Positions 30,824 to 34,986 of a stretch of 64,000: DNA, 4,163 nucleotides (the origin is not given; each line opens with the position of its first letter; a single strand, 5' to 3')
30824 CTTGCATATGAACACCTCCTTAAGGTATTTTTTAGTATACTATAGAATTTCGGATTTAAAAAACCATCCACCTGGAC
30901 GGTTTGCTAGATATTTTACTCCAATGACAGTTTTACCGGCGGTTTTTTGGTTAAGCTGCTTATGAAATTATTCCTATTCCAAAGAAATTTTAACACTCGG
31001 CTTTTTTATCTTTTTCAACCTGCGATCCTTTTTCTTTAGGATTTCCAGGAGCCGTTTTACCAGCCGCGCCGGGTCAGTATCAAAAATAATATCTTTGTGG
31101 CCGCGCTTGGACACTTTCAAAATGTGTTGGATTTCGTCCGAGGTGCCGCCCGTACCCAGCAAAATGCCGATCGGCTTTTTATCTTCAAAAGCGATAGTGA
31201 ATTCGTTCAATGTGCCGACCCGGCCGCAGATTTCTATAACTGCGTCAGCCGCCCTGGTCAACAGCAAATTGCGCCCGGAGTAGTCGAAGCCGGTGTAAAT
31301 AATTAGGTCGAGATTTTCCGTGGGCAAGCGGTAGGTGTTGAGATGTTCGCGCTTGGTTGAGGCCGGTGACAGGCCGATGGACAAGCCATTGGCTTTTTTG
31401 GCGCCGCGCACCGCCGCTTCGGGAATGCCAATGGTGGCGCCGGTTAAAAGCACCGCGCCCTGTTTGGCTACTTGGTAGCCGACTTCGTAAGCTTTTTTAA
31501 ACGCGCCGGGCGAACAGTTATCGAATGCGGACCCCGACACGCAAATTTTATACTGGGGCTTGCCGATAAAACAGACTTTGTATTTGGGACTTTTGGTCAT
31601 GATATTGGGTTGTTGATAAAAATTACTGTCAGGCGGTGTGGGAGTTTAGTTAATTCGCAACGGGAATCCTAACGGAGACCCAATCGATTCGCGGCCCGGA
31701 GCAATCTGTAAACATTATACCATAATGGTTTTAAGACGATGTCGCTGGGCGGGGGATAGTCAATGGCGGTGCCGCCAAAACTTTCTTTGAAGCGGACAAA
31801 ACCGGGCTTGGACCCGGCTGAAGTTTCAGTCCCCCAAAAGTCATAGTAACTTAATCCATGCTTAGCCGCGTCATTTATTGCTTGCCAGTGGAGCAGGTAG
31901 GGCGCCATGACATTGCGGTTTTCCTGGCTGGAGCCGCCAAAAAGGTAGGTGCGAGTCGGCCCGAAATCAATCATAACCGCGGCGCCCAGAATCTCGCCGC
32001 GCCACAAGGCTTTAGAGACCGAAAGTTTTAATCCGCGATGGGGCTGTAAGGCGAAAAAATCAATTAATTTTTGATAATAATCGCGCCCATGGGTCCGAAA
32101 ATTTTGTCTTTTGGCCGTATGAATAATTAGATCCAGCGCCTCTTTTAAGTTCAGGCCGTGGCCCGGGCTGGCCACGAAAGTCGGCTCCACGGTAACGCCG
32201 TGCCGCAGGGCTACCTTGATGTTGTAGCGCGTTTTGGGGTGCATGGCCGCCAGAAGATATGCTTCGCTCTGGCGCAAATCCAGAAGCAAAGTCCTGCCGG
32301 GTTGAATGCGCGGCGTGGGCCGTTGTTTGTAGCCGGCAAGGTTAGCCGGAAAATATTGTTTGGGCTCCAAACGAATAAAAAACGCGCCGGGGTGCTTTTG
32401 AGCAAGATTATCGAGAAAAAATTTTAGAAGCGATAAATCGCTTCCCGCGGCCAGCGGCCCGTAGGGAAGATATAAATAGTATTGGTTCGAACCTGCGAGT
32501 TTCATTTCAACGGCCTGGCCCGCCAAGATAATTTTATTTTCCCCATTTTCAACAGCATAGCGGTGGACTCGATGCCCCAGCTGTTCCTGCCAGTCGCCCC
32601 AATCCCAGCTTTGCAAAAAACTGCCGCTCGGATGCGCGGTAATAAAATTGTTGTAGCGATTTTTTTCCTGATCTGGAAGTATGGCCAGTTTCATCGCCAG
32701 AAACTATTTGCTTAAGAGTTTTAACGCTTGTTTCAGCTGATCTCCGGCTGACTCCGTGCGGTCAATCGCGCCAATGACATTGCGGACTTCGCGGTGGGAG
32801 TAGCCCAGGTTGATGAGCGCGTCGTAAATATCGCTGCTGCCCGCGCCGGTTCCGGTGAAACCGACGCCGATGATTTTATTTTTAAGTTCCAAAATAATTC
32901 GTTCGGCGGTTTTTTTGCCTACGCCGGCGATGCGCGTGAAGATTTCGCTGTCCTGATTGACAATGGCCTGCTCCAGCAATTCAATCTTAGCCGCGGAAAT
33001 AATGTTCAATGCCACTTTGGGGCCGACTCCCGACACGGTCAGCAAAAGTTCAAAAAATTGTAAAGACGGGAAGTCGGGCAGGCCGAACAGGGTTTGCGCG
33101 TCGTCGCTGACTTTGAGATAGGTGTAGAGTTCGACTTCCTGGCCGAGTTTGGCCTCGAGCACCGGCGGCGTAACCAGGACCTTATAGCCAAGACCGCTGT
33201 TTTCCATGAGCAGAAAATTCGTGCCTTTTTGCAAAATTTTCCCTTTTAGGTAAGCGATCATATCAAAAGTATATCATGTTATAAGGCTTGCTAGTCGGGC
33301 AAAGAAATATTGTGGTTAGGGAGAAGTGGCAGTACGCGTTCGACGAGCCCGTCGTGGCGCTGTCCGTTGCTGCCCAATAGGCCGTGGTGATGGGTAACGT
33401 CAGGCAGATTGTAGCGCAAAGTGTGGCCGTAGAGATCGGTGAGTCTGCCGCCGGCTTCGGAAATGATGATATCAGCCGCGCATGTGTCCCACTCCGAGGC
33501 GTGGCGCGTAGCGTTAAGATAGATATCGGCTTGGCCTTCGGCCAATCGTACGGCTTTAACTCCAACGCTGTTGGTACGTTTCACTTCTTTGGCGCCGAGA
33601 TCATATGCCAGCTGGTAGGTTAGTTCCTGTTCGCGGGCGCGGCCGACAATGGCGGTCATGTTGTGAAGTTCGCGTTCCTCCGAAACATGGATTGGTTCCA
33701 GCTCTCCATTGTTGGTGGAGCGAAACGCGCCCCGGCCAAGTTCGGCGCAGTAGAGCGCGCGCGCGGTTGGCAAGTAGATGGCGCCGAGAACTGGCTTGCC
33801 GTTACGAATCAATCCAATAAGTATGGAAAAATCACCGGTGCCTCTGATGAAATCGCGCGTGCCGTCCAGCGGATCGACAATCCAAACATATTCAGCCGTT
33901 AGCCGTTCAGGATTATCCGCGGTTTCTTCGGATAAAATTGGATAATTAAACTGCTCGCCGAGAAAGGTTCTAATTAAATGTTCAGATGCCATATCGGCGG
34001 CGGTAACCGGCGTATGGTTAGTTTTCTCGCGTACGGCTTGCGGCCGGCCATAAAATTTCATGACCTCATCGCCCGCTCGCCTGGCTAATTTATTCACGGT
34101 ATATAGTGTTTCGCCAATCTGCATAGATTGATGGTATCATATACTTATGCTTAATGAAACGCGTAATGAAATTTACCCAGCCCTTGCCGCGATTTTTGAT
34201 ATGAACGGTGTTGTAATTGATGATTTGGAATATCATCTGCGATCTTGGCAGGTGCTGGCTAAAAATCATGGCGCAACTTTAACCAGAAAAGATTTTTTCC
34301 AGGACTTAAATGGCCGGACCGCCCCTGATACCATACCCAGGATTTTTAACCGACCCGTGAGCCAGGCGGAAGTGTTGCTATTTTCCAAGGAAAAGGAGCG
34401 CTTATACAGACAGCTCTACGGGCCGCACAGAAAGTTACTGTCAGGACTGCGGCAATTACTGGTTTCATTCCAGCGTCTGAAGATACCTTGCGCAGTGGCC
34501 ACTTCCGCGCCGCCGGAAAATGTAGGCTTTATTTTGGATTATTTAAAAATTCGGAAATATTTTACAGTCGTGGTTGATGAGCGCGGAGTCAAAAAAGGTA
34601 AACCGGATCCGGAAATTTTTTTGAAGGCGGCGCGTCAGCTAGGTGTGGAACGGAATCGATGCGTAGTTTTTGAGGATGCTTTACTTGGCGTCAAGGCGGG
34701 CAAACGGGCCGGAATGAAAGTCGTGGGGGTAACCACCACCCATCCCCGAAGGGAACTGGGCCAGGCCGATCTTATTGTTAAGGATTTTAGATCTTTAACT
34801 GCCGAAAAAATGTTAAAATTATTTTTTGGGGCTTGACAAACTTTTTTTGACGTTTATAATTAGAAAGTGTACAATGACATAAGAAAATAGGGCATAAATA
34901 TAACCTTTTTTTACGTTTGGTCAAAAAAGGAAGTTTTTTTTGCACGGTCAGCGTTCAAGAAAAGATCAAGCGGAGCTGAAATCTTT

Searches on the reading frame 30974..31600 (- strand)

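Call 53: search_protein_families(library=pfam, proteins=[window:30974-31600:-], max_evalue=0.0001)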
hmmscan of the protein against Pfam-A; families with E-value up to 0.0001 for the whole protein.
window:30974-31600:- (208 aa): 2 families
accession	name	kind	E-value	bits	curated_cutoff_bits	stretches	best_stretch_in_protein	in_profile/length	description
PF18306.6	LDcluster4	-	2.5e-35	121.7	26.3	1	17-178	2-148/151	SLOG cluster4 family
PF03641.19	Lysine_decarbox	-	3.7e-05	24.3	27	0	61-139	2-74/131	Possible lysine decarboxylase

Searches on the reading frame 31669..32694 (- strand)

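Call 53: search_protein_families(library=pfam, proteins=[window:31669-32694:-], max_evalue=0.0001)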
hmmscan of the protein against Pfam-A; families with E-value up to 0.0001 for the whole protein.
window:31669-32694:- (341 aa): 2 families
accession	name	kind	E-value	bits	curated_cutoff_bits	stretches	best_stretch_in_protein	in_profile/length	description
PF02388.22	FemAB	-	3.8e-44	151.6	24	3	236-332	308-404/406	FemAB family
PF13480.13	Acetyltransf_6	-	3.3e-11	44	22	1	154-288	2-136/143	Acetyltransferase (GNAT) domain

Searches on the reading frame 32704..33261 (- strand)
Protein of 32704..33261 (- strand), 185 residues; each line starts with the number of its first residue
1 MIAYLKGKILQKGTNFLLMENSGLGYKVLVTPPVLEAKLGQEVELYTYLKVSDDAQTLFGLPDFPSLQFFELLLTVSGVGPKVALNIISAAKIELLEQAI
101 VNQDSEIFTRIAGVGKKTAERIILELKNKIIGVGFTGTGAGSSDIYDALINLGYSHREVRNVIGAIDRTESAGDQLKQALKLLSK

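Call 53: search_protein_families(library=pfam, proteins=[window:32704-33261:-], max_evalue=0.0001)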
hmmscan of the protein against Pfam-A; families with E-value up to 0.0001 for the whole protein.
window:32704-33261:- (185 aa): 4 families
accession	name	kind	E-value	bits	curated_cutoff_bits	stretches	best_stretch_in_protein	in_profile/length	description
PF01330.27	RuvA_N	-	2.8e-19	69.4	23.6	1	1-60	1-61/61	RuvA N terminal domain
PF14520.12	HHH_5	-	5.4e-17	62.5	27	1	70-127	1-56/57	Helix-hairpin-helix domain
PF07499.19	RuvA_C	-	3.3e-08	34.3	24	1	143-184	4-47/47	RuvA, C-terminal domain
PF00633.29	HHH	-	3.2e-07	30.3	24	0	71-89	11-29/30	Helix-hairpin-helix motif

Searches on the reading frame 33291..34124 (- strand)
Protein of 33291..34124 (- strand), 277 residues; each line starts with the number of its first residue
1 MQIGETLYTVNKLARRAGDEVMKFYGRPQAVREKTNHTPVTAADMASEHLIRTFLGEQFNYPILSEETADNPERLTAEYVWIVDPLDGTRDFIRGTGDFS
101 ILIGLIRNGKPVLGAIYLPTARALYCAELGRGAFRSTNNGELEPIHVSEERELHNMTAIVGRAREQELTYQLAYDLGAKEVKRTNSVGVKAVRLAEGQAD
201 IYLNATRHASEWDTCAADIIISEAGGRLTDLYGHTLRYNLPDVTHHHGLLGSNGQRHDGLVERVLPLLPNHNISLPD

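Call 53: search_protein_families(library=pfam, proteins=[window:33291-34124:-], max_evalue=0.0001)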
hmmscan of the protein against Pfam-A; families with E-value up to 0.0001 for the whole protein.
window:33291-34124:- (277 aa): 1 family
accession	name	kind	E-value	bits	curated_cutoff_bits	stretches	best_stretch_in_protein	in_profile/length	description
PF00459.30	Inositol_P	-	5.1e-51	174.2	27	1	9-261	8-263/271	Inositol monophosphatase family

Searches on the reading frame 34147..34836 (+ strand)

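Call 53: search_protein_families(library=pfam, proteins=[window:34147-34836:+], max_evalue=0.0001)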
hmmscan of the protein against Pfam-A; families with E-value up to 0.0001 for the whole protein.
window:34147-34836:+ (229 aa): 3 families
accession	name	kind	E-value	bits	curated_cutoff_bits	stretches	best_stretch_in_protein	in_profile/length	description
PF13419.12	HAD_2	-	1e-26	94.6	23.8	1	16-195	2-178/178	Haloacid dehalogenase-like hydrolase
PF00702.32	Hydrolase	-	2.4e-23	84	26.4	1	14-189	3-191/191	haloacid dehalogenase-like hydrolase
PF13242.12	Hydrolase_like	-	7.1e-07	29.5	22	1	151-215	3-73/75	HAD-hyrolase-like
